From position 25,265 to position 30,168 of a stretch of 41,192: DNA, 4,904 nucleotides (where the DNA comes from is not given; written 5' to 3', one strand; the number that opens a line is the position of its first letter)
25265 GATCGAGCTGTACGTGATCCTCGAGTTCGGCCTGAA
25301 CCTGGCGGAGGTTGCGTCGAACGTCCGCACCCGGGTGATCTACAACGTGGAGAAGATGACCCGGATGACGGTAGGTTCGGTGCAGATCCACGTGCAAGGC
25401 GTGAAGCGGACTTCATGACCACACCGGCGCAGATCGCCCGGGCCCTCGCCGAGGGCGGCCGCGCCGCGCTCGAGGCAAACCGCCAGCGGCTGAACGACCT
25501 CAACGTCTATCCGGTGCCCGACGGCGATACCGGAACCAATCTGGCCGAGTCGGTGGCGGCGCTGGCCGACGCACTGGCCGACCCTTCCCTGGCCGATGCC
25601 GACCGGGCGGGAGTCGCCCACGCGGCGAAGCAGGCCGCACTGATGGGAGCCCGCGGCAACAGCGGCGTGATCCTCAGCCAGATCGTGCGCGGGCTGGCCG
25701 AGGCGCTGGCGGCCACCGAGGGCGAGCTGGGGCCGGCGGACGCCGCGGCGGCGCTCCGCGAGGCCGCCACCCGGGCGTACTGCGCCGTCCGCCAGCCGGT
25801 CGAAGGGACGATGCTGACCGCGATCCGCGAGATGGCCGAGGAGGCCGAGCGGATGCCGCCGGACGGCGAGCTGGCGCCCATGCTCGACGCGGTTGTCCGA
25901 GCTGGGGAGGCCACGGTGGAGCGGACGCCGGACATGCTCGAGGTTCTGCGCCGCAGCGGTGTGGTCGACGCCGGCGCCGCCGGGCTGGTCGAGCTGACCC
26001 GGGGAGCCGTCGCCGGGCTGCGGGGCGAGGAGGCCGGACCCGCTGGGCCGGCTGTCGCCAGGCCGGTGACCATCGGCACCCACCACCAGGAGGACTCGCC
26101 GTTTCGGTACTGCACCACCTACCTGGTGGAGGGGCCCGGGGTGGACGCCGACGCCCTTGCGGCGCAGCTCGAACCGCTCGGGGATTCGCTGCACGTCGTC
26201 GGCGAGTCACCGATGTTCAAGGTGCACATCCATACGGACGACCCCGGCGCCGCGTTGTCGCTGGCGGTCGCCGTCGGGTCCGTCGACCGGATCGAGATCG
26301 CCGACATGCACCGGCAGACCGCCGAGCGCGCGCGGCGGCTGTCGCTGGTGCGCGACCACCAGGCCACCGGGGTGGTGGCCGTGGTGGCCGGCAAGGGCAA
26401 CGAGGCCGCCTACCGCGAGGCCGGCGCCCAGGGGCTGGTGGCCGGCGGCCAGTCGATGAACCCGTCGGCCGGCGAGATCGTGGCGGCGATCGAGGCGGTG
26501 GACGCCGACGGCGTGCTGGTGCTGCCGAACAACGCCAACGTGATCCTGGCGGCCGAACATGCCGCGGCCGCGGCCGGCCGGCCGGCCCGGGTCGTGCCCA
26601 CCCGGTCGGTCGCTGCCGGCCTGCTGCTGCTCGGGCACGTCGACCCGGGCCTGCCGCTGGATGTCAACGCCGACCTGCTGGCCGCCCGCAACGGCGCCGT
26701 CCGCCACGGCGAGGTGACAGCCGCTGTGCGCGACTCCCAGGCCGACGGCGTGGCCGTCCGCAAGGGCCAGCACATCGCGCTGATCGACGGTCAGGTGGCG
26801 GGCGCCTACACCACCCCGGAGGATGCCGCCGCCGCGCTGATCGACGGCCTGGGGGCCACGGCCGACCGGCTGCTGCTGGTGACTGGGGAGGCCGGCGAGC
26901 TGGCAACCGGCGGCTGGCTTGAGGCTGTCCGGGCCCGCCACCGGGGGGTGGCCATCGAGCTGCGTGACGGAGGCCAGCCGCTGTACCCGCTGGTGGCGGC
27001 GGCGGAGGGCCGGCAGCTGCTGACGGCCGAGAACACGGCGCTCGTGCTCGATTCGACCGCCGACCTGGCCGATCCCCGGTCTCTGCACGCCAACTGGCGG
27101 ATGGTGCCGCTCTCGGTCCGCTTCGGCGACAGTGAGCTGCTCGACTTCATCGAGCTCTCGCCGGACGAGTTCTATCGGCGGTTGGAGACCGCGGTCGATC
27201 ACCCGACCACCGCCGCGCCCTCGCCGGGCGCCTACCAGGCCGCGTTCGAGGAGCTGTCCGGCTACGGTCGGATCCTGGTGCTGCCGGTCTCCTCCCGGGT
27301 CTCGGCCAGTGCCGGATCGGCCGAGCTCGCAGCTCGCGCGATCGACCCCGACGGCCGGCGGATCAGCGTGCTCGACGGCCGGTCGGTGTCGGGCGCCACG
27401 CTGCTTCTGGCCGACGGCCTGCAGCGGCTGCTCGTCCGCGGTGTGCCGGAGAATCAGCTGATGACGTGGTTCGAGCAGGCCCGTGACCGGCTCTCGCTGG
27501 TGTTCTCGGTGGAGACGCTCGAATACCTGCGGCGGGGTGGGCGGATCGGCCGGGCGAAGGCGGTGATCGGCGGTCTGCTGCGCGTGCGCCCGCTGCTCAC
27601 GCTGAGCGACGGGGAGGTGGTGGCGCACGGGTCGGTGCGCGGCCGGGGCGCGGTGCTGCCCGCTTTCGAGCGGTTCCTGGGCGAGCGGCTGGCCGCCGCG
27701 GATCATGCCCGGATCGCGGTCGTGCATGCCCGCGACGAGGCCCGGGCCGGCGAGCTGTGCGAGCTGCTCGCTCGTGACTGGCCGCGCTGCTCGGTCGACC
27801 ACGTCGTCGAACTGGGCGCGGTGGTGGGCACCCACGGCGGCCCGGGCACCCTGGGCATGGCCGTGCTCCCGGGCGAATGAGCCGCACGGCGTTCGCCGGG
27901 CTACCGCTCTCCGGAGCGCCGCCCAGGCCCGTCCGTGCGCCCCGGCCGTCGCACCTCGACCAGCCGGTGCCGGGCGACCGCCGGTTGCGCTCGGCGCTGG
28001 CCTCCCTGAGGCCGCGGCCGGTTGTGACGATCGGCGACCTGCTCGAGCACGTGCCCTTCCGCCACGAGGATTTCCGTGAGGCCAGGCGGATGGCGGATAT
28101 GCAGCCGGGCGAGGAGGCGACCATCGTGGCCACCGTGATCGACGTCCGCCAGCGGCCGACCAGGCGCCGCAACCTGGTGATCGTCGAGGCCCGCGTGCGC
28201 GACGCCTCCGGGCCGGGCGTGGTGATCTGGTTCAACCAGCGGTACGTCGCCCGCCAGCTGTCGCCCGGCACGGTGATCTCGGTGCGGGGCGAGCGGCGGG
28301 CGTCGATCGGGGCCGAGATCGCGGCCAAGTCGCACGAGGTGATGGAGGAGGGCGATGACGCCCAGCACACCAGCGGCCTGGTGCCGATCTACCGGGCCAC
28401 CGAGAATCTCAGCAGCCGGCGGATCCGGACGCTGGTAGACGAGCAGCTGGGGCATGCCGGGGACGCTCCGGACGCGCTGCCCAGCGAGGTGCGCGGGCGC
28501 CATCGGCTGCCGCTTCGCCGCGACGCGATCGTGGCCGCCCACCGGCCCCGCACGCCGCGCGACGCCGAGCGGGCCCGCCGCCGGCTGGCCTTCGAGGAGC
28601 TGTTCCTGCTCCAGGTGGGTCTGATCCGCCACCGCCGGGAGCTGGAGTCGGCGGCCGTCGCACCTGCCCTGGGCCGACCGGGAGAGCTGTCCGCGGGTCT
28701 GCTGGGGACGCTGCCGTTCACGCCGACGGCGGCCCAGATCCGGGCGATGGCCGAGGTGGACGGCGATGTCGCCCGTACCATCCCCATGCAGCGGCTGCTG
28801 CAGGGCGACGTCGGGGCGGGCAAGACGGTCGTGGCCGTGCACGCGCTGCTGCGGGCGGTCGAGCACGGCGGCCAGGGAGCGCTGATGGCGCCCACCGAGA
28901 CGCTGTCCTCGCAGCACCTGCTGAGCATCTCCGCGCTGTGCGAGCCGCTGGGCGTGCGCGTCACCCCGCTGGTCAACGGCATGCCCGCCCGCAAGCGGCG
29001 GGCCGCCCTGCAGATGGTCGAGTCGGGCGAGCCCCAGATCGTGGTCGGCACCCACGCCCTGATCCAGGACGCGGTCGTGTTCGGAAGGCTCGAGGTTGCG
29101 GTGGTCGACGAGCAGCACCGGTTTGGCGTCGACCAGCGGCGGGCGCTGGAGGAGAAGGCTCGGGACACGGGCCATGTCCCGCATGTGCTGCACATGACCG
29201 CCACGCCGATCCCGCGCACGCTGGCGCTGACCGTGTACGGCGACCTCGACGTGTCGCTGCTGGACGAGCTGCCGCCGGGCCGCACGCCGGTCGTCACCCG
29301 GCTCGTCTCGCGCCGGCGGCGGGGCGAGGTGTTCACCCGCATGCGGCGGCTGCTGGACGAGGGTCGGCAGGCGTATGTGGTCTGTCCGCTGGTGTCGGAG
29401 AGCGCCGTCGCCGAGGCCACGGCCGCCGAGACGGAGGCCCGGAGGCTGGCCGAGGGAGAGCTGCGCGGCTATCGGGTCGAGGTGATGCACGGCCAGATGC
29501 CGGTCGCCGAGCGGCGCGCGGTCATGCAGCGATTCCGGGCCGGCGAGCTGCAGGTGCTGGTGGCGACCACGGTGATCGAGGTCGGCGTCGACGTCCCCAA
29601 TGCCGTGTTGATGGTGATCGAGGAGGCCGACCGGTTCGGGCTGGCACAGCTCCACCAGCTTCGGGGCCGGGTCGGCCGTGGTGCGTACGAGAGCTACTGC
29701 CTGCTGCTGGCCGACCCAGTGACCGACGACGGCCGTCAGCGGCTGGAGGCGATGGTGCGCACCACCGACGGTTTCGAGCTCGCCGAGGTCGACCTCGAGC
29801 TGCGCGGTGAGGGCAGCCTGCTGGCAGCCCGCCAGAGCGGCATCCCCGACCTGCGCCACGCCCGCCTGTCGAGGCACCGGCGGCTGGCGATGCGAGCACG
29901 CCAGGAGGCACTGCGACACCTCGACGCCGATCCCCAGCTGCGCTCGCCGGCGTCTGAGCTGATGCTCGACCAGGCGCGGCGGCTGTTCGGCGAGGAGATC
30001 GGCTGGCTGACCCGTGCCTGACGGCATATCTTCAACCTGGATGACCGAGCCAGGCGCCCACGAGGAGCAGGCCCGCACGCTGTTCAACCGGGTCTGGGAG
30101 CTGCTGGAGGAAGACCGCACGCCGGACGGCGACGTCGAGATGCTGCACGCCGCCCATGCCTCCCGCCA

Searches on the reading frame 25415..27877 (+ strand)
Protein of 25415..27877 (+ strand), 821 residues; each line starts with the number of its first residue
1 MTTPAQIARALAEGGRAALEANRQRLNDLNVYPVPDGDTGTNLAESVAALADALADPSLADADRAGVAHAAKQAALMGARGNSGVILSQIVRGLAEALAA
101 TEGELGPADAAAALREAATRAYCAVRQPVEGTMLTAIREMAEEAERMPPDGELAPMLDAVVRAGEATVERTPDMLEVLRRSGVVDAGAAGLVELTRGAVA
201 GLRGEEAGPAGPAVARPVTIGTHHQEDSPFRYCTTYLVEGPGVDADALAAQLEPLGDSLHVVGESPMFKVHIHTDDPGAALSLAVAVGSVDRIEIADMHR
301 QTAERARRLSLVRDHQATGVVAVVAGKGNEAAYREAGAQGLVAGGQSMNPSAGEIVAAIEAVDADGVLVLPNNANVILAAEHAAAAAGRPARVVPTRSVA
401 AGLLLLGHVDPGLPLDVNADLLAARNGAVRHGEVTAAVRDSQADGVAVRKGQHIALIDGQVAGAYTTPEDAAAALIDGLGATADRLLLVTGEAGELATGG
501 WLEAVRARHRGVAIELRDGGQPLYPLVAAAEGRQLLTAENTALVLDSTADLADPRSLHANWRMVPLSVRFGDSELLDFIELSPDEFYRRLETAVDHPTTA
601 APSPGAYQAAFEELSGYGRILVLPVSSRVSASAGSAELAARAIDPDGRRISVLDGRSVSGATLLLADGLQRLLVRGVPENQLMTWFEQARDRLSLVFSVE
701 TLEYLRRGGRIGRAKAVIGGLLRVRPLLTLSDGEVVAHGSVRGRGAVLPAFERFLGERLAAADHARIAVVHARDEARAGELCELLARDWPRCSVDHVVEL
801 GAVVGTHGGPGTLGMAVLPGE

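Call 25: search_protein_families(library=ncbifam, proteins=[window:25415-27877:+], max_evalue=0.00001)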
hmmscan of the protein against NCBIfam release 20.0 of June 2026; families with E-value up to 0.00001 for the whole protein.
window:25415-27877:+ (821 aa): 4 families
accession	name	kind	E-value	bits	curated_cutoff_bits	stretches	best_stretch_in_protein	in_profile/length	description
TIGR03599.1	YloV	subfamily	1.9e-134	449.1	396.1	1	12-530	5-529/530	DAK2 domain fusion protein YloV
NF038248.1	FakA_VfrB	equivalog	2.2e-86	290.5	975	1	15-530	15-548/549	fatty acid kinase catalytic subunit FakA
TIGR00762.1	DegV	domain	4e-62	209.9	99.7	1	542-817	2-275/276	DegV family EDD domain-containing protein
NF038249.1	fatty_FakB1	equivalog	1.6e-29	102.9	350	1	542-818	4-280/286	fatty acid kinase binding subunit FakB1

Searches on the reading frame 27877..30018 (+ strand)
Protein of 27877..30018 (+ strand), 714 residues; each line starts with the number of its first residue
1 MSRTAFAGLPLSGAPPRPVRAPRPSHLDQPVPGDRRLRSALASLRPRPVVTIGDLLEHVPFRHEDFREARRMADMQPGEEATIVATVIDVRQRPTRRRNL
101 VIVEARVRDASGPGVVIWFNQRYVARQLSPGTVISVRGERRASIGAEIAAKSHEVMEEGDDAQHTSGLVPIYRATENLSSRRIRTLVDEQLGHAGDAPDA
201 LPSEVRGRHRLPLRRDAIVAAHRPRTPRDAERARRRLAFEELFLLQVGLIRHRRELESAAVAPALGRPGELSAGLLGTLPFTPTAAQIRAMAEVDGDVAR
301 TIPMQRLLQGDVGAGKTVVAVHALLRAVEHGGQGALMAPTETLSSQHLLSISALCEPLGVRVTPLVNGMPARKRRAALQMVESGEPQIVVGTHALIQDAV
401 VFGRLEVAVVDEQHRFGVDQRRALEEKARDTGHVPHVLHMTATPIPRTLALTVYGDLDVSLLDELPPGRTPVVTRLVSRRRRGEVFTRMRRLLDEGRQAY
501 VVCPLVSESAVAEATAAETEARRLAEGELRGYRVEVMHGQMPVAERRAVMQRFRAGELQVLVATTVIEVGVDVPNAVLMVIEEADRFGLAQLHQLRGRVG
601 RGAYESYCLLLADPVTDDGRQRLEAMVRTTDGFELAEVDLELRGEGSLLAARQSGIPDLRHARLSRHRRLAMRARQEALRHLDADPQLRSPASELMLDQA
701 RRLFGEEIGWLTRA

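Call 25: search_protein_families(library=ncbifam, proteins=[window:27877-30018:+], max_evalue=0.00001)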
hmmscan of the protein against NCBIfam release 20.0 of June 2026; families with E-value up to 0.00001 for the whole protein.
window:27877-30018:+ (714 aa): 31 families (the best 25 are shown)
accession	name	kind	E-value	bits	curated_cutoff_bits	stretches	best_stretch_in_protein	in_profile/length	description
NF008168.0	PRK10917.2-2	equivalog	1.2e-231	771.2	718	1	42-708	125-789/795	ATP-dependent DNA helicase RecG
NF008165.0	PRK10917.1-3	equivalog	3e-217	723.4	711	1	43-700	23-678/692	ATP-dependent DNA helicase RecG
TIGR00643.1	recG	equivalog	1.5e-199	664.8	659.4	1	50-678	4-629/629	ATP-dependent DNA helicase RecG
NF008170.0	PRK10917.2-4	equivalog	7.5e-199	662.6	975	1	48-702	151-818/826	ATP-dependent DNA helicase RecG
NF008163.0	PRK10917.1-1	equivalog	3.6e-190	633.7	796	1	47-687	28-673/692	ATP-dependent DNA helicase RecG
NF008166.0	PRK10917.1-4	equivalog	1.8e-183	611.4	864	1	52-688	35-687/705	ATP-dependent DNA helicase RecG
NF008164.0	PRK10917.1-2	equivalog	1.2e-181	605.5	785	1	49-692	41-681/704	ATP-dependent DNA helicase RecG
NF008167.0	PRK10917.2-1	equivalog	7.1e-175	583.2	995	2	146-697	148-727/744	ATP-dependent DNA helicase RecG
TIGR00580.2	mfd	equivalog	2.4e-95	320.8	800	1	275-655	426-798/907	transcription-repair coupling factor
NF008169.0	PRK10917.2-3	equivalog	1.6e-78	264.8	555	1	54-675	18-600/610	ATP-dependent DNA helicase RecG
NF007966.0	PRK10689.1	equivalog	3.5e-66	223.7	1329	1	278-655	596-965/1148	transcription-repair coupling factor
NF053631.1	RNA_helic_CshA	equivalog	9.9e-14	51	646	1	528-575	258-305/434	degradosome RNA helicase CshA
NF010337.0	PRK13766.1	equivalog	2.2e-13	49.3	610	1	544-619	411-485/781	Hef nuclease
TIGR00595.1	priA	equivalog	4e-12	45.5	230.35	1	307-431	1-120/509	replication restart helicase PriA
NF004070.0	PRK05580.2-2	equivalog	4.4e-12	45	921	1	285-432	199-341/729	primosomal protein N'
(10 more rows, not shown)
